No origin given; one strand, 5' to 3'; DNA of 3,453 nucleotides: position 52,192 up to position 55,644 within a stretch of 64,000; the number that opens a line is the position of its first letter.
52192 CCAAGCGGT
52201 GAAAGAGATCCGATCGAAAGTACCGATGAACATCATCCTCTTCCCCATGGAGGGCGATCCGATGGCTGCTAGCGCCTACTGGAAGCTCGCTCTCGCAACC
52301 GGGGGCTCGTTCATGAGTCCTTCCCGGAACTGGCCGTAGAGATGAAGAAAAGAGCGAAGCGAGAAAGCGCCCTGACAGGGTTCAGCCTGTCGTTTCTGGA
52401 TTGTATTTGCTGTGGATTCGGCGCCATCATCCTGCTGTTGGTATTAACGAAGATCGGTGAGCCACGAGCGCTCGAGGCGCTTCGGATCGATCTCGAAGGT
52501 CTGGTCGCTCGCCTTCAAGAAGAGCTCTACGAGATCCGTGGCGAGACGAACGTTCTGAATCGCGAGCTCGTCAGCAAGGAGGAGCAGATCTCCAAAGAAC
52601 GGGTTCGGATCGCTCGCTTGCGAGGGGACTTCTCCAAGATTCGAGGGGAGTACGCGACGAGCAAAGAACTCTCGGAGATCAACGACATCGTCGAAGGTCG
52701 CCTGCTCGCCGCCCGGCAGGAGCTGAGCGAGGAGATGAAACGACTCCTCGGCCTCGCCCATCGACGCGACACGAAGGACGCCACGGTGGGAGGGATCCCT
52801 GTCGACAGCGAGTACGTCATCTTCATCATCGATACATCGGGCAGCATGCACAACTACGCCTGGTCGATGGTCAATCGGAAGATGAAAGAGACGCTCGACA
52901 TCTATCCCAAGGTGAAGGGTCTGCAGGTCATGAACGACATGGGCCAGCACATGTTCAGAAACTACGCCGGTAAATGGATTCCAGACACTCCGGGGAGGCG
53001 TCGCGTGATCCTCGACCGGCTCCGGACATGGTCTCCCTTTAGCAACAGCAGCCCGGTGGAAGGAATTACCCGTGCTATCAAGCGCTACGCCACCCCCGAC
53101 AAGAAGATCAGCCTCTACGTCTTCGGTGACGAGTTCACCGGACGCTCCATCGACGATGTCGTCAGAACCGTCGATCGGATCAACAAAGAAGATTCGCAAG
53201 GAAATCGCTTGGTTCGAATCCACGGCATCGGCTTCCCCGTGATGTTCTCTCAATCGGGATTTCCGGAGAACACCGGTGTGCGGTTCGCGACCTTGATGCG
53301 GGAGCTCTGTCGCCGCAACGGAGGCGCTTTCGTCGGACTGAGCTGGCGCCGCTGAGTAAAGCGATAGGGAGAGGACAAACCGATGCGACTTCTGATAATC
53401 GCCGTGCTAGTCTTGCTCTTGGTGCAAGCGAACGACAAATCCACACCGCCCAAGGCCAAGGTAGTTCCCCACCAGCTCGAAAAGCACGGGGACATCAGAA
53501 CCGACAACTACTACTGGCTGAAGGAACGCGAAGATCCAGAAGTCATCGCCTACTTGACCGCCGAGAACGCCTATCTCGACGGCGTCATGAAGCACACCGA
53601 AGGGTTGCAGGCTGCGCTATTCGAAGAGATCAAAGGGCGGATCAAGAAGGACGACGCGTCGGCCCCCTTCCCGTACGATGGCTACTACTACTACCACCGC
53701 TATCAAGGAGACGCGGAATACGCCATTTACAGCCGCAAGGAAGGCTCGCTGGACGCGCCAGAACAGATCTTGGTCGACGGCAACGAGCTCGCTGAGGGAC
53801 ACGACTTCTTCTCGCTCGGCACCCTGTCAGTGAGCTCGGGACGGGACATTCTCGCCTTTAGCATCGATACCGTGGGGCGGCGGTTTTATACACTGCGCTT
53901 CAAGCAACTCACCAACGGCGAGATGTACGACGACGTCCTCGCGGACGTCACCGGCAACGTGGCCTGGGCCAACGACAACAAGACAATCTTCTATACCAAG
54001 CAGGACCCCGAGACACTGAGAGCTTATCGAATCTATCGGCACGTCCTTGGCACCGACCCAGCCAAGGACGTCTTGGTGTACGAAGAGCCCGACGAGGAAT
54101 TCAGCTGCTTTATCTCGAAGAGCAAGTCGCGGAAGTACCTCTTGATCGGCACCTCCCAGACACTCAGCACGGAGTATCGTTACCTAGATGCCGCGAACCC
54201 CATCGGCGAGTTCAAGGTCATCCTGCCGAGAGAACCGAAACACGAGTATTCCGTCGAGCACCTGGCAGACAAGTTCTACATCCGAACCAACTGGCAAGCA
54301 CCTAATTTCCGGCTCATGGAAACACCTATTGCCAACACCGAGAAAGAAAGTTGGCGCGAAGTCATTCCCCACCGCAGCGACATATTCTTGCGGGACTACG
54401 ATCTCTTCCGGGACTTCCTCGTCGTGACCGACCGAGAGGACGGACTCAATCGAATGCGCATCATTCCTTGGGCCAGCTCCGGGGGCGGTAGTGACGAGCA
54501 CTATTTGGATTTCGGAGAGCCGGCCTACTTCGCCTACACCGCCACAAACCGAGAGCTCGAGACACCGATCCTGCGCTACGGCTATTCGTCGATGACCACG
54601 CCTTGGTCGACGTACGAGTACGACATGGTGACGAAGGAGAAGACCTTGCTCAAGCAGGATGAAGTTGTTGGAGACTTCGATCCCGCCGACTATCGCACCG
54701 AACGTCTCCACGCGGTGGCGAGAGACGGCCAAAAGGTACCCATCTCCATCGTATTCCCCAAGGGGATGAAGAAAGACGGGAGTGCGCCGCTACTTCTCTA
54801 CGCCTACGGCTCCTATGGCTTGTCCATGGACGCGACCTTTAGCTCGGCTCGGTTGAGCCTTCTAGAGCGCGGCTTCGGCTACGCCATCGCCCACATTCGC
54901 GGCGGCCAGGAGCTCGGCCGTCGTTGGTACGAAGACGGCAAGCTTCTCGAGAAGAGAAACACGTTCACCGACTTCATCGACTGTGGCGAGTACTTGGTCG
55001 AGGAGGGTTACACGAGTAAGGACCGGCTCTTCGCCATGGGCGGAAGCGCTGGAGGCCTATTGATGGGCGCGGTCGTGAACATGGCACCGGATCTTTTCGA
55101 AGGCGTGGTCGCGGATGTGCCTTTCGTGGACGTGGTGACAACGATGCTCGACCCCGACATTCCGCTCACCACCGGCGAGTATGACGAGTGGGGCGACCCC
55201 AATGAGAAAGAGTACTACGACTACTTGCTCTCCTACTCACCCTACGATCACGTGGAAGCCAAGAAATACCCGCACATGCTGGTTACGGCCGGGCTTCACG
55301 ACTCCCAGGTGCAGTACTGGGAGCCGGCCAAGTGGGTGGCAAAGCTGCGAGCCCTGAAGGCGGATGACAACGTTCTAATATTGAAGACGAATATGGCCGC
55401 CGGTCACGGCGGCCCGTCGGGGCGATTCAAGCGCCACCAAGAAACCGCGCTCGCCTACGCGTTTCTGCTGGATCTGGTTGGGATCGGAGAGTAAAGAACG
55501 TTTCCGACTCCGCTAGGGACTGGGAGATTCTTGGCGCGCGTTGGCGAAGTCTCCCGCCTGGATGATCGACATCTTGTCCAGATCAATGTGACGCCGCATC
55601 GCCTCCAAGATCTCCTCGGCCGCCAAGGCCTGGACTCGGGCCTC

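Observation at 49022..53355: MotA/ExbB-like channel with no canonical partner; two vWA proteins carry ExbD/TolR-like Asp-containing anchors instead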

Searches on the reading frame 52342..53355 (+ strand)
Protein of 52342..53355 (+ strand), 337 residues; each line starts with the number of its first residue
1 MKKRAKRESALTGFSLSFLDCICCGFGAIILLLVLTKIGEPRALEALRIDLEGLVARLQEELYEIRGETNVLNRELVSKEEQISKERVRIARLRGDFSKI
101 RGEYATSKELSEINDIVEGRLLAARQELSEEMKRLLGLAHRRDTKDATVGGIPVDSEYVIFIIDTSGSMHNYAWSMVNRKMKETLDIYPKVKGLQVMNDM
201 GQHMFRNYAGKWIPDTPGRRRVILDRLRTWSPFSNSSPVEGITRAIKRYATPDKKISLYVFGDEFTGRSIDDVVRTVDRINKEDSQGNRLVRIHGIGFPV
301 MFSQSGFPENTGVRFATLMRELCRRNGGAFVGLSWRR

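Call 3: search_protein_families(library=pfam, proteins=[window:52342-53355:+], max_evalue=0.1)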
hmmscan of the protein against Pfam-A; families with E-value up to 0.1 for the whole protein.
window:52342-53355:+ (337 aa): 1 family
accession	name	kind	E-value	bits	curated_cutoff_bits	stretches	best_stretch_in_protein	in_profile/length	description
PF13519.12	VWA_2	-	0.021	15.9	27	1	159-190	1-37/107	von Willebrand factor type A domain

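Call 4: search_protein_families(library=ncbifam, proteins=[window:52342-53355:+], max_evalue=0.1)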
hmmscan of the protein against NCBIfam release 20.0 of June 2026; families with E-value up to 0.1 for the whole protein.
window:52342-53355:+ (337 aa): 4 families
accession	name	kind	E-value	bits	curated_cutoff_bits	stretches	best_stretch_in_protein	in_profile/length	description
TIGR04211.1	SH3_and_anchor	equivalog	0.0092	15.6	65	1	55-142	68-155/198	TIGR04211 family SH3 domain-containing protein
NF045487.1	ASRP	equivalog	0.047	12.3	300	1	45-134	173-267/593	archaea-specific SMC-related protein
TIGR02169.1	SMC_prok_A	equivalog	0.056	11.1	729.4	1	52-134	420-970/1165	chromosome segregation protein SMC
NF002374.0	PRK01371.1-1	equivalog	0.061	13.7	162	0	94-126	81-113/152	sec-independent translocase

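Call 5: search_protein_families(library=padloc, proteins=[window:52342-53355:+], max_evalue=0.01)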
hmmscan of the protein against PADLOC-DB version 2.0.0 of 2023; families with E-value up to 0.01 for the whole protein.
window:52342-53355:+ (337 aa): 2 families
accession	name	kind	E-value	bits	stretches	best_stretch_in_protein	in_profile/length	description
PDLC03859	LmuB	-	0.0034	14.6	1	45-118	349-415/611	-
PDLC00252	LmuB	-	0.0075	13.1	1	58-129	309-380/554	AAA ATPase domain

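Call 48: search_solved_structures(query=A4, max_evalue=1, show_alignments=1)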
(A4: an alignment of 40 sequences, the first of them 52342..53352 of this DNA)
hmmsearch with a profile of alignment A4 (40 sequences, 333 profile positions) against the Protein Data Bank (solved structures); distinct sequences matched with E-value up to 1: 27.
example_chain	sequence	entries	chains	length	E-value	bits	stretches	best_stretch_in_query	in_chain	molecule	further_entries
6ian_A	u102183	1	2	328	0.00093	21.6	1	47-139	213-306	Intraflagellar transport protein 74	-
6snz_A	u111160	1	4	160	0.028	16.7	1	64-136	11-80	Prelamin-A/C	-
5fiy_A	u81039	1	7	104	0.036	16.3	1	48-122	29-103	PRKC APOPTOSIS WT1 REGULATOR PROTEIN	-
7d9n_A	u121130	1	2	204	0.05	15.9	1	43-130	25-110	Lamin-A/C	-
8qox_B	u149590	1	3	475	0.051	15.8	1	43-138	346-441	Conserved membrane protein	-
4j7j_A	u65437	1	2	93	0.12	14.6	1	62-123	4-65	secreted protein EsxB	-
6rhv_C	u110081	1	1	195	0.12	14.6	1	157-193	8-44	Integrin alpha-M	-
4j41_A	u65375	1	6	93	0.14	14.4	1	63-128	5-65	secreted protein EsxB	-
9hll_A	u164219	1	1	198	0.15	14.3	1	157-193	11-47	Integrin alpha-M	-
4j7k_A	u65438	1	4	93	0.17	14.1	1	62-128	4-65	secreted protein EsxB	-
4j42_A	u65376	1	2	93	0.2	13.9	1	62-121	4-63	secreted protein EsxB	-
4j10_A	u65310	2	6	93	0.21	13.8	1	63-121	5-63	SECRETED PROTEIN ESXB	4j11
7o97_A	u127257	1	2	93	0.24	13.7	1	38-103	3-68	hypothetical protein UY81_C0065G0003 from Candidatus Giovannonibacteria bacterium converte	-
9ges_A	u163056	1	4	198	0.25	13.6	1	44-111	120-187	E3 ubiquitin-protein ligase CCNB1IP1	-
4iyh_A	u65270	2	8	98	0.28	13.4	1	70-123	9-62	Secreted protein EsxB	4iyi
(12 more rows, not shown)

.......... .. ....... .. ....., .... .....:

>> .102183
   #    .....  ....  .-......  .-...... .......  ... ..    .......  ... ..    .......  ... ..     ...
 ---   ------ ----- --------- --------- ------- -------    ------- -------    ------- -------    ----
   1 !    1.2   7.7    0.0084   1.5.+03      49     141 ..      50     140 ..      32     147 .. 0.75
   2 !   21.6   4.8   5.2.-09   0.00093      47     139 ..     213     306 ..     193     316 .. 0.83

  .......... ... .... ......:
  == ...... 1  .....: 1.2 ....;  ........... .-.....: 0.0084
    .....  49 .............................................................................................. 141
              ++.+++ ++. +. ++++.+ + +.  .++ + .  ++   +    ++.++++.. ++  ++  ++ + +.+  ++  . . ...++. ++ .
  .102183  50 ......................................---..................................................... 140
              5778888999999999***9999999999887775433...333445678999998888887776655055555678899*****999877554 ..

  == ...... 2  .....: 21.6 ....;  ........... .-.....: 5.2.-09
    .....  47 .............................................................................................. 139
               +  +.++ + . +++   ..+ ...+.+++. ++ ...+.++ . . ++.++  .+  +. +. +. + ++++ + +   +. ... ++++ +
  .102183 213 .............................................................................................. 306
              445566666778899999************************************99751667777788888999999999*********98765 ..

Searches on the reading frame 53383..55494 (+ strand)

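Call 3: search_protein_families(library=pfam, proteins=[window:53383-55494:+], max_evalue=0.1)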
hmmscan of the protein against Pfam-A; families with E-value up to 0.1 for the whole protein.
window:53383-55494:+ (703 aa): 3 families
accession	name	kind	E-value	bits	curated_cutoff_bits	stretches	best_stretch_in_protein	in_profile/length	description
PF02897.21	Peptidase_S9_N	-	1.5e-110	370.2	24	1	24-425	3-413/414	Prolyl oligopeptidase, N-terminal beta-propeller domain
PF00326.27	Peptidase_S9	-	3.5e-68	229.7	22.6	1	486-700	3-211/213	Prolyl oligopeptidase family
PF05448.18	AXE1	-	0.05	12.8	21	1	525-582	154-210/321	Acetyl xylan esterase (AXE1)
